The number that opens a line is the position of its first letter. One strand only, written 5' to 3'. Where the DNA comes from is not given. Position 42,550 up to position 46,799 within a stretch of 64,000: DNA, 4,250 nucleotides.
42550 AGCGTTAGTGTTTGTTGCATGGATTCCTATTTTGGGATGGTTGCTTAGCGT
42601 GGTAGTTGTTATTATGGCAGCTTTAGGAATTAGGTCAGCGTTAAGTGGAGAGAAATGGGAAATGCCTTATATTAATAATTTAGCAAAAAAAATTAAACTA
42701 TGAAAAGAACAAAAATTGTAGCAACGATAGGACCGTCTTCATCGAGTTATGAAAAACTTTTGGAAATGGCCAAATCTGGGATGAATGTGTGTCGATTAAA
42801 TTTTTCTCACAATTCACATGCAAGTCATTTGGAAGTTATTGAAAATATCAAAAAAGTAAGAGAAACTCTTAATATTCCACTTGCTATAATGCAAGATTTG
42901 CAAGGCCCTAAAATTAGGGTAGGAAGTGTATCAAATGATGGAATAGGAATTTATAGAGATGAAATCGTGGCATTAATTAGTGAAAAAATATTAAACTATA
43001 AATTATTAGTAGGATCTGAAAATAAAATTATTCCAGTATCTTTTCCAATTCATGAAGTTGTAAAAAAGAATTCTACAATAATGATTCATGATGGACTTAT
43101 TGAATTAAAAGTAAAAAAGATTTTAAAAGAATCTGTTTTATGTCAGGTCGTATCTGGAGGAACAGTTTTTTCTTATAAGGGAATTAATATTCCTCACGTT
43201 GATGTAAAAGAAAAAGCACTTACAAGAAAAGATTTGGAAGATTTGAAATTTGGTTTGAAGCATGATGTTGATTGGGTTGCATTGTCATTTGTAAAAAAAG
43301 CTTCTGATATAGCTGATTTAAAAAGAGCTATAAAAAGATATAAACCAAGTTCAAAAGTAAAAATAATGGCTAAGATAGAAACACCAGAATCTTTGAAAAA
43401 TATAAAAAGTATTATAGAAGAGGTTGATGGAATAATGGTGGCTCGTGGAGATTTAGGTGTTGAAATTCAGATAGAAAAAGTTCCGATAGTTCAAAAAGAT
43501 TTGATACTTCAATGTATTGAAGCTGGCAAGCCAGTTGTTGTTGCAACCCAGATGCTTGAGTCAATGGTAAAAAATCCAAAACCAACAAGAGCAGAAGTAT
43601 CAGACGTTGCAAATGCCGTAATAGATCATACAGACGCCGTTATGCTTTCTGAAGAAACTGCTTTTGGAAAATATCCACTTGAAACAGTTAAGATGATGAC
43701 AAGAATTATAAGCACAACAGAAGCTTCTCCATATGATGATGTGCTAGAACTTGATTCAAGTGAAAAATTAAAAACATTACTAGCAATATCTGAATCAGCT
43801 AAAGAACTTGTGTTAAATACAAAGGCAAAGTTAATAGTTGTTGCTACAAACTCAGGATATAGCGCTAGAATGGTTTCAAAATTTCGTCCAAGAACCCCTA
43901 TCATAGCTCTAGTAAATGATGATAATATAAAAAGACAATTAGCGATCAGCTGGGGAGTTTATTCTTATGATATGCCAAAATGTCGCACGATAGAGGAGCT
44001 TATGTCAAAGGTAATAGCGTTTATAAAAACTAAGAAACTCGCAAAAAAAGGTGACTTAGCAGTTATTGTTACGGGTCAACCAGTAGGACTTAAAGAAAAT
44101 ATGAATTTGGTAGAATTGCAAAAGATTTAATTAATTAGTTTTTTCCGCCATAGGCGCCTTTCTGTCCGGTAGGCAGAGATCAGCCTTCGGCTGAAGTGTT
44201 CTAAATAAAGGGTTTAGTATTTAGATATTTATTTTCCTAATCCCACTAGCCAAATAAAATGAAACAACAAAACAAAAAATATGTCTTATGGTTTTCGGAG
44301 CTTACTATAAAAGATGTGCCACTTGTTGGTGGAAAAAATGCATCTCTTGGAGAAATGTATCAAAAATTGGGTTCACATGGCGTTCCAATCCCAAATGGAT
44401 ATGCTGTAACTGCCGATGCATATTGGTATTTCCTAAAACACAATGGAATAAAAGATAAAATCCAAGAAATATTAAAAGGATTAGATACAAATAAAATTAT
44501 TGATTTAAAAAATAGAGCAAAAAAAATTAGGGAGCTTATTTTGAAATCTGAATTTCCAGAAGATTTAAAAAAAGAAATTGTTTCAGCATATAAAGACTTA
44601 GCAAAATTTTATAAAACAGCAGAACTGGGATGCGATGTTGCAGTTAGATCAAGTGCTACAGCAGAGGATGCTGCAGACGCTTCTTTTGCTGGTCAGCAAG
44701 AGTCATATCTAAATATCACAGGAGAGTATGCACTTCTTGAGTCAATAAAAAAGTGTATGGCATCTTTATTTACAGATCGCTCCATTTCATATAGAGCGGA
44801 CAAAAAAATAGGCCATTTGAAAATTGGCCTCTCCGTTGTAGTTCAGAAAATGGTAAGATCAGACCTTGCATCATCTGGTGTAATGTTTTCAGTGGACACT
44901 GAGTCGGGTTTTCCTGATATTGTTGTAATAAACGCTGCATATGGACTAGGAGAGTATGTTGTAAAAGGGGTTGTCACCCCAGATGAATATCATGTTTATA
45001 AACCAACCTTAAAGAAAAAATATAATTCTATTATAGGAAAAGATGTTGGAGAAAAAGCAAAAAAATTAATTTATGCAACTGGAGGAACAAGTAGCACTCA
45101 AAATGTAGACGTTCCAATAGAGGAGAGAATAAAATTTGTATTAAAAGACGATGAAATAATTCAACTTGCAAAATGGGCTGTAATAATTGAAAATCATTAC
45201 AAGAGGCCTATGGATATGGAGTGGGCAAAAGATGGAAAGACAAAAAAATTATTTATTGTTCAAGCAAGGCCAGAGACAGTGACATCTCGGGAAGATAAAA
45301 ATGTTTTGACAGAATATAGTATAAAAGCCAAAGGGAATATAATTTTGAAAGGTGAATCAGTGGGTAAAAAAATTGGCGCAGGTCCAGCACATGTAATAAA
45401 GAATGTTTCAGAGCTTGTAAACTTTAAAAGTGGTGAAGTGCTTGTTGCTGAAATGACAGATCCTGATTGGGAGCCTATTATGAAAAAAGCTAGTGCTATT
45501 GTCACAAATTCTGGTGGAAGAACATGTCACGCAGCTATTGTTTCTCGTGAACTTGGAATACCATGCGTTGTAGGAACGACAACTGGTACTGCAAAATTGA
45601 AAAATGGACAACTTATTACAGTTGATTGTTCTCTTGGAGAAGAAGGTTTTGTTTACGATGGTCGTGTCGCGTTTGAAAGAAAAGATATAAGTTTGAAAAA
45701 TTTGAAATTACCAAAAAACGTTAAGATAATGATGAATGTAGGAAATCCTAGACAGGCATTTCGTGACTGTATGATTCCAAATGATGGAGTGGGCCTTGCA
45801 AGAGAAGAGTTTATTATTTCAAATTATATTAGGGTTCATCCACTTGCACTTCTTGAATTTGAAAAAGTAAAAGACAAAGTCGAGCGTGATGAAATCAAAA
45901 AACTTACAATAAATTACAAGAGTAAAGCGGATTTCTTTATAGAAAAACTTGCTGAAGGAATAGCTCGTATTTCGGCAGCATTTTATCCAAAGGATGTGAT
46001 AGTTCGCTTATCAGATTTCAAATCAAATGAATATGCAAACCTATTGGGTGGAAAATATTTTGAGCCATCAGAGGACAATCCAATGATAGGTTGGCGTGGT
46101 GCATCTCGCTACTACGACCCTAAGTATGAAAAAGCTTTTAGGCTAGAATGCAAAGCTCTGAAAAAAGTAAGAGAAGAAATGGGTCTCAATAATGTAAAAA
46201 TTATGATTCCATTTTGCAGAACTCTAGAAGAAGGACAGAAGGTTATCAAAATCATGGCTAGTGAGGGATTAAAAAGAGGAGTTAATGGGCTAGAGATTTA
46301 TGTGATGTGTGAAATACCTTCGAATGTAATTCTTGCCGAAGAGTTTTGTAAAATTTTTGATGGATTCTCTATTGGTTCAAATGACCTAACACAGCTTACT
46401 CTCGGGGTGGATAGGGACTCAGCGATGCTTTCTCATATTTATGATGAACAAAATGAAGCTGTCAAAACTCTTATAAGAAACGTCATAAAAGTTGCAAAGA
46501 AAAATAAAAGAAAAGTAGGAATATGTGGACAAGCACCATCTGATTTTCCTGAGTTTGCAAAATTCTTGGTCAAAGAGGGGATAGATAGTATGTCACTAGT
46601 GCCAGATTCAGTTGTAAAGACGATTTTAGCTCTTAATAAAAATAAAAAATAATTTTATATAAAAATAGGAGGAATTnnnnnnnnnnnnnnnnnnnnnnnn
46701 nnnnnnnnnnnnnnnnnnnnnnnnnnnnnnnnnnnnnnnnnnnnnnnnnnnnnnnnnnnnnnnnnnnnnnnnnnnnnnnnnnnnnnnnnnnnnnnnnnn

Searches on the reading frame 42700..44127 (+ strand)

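Call 34: search_protein_families(library=pfam, proteins=[window:42700-44127:+], max_evalue=0.001)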
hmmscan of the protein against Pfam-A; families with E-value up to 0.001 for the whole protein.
window:42700-44127:+ (476 aa): 4 families
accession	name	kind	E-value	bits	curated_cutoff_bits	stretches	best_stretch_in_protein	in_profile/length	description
PF00224.27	PK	-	5.8e-109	364.6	30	1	1-330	1-328/328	Pyruvate kinase, barrel domain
PF02887.21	PK_C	-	2.5e-29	102.1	28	1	362-472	2-112/114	Pyruvate kinase, alpha/beta domain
PF03328.21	HpcH_HpaI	-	1.8e-05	24.6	25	1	181-262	77-164/221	HpcH/HpaI aldolase/citrate lyase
PF21756.2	DacZ_T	-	0.00016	22.1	27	1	364-465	6-98/106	Probable sensor domain DacZ_T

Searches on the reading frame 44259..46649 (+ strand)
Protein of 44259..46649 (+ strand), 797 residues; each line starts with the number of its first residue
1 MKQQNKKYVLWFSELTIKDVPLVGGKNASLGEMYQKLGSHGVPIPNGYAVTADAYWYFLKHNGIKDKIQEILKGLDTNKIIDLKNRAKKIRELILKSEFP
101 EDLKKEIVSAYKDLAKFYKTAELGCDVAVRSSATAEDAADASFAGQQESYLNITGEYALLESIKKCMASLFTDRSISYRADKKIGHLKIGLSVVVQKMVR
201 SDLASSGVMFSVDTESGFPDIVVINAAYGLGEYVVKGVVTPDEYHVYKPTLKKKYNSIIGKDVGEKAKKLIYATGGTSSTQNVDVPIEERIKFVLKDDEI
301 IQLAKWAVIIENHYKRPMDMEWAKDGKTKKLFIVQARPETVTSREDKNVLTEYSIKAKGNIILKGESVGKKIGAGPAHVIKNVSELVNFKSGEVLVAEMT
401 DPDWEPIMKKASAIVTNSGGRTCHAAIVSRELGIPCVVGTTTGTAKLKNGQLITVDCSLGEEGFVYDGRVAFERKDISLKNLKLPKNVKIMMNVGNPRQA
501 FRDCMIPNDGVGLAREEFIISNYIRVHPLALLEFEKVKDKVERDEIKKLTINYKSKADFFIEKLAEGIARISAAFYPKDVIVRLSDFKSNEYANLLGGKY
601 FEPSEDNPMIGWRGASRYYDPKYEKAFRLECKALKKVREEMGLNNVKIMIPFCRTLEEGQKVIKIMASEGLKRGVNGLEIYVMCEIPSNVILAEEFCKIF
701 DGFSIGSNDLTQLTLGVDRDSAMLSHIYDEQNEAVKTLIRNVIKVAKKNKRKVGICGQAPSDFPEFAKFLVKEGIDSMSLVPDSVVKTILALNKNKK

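Call 34: search_protein_families(library=pfam, proteins=[window:44259-46649:+], max_evalue=0.001)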
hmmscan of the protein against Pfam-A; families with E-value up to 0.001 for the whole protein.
window:44259-46649:+ (797 aa): 3 families
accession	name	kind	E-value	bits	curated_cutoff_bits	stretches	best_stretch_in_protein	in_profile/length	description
PF01326.24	PPDK_N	-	5e-122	407.7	27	1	21-349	2-320/328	Pyruvate phosphate dikinase, AMP/ATP-binding domain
PF02896.24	PEP-utilizers_C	-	2.9e-63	214.2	22.8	1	485-791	17-287/293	PEP-utilising enzyme, PEP-binding domain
PF00391.29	PEP-utilizers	-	9.5e-28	96.1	23.1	1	389-460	1-72/72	PEP-utilising enzyme, mobile domain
